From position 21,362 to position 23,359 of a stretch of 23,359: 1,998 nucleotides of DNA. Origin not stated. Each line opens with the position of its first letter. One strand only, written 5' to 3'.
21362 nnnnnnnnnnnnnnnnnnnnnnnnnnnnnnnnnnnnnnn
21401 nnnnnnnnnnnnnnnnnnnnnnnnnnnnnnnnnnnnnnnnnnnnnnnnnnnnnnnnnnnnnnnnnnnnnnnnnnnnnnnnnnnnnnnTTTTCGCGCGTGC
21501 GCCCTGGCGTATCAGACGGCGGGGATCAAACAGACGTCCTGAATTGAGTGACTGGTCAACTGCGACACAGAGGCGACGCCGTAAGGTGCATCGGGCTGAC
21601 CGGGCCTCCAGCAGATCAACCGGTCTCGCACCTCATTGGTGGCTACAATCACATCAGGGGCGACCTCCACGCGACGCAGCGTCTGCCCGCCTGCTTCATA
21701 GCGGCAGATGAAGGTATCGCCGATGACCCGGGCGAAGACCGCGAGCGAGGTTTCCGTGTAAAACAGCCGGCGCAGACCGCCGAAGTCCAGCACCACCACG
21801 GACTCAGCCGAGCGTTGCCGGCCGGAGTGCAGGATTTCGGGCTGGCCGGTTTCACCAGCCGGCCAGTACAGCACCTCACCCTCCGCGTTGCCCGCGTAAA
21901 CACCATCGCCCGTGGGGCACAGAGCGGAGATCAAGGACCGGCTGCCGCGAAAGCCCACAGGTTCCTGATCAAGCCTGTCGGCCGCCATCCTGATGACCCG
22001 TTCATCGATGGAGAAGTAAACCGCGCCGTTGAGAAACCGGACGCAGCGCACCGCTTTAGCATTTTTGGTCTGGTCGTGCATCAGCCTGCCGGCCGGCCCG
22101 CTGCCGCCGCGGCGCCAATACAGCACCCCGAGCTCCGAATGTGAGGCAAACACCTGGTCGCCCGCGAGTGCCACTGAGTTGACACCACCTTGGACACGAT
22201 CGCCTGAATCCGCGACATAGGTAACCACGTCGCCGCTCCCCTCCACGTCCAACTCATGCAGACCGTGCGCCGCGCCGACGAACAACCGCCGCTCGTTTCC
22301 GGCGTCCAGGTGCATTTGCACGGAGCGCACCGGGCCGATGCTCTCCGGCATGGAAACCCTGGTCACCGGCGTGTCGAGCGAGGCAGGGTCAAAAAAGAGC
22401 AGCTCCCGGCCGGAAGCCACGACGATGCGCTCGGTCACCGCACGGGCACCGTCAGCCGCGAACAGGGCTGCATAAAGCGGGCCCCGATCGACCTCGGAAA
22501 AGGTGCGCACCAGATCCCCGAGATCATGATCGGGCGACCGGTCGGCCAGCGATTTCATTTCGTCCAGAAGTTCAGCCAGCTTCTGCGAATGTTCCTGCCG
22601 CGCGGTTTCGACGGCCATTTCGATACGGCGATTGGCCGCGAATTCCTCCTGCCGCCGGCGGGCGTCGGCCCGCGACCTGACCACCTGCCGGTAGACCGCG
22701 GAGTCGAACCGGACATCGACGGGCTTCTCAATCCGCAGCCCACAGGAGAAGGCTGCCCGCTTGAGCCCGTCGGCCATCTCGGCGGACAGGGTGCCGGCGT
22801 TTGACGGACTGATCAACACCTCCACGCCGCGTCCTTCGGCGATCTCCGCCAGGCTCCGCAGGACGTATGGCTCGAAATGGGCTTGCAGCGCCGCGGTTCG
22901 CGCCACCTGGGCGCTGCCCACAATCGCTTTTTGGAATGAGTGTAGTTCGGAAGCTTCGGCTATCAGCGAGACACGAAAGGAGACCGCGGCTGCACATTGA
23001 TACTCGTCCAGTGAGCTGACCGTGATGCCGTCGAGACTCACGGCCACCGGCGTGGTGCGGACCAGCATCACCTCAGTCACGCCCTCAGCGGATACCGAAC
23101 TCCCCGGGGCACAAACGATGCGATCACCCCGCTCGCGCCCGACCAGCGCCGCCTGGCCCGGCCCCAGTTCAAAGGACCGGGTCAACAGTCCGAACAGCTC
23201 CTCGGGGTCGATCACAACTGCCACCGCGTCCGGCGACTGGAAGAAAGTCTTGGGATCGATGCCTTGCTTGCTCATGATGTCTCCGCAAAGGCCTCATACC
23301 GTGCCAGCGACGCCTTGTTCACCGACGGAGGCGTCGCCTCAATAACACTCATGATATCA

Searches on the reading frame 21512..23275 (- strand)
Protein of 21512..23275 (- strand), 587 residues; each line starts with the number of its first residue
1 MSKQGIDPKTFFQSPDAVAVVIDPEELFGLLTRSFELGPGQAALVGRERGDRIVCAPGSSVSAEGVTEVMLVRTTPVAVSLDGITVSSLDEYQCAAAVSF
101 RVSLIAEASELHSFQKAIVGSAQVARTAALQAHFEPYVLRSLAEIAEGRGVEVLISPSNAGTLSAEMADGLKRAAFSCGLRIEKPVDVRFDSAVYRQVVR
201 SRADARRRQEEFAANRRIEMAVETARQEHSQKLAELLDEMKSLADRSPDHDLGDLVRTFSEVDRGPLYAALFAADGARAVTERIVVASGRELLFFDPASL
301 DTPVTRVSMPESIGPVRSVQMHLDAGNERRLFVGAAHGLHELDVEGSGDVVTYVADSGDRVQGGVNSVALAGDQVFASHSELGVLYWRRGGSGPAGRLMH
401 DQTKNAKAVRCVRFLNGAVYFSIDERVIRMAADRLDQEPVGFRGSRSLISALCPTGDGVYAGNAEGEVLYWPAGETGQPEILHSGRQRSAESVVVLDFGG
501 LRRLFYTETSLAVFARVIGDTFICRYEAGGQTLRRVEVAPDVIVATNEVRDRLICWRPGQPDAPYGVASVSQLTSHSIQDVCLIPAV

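Call 14: search_protein_families(library=pfam, proteins=[window:21512-23275:-])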
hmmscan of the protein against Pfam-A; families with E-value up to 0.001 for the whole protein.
window:21512-23275:- (587 aa): 1 family
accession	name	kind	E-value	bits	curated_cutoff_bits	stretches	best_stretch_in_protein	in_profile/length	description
PF01145.31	Band_7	-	1.7e-05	25.4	23.6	1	37-228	3-175/176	SPFH domain / Band 7 family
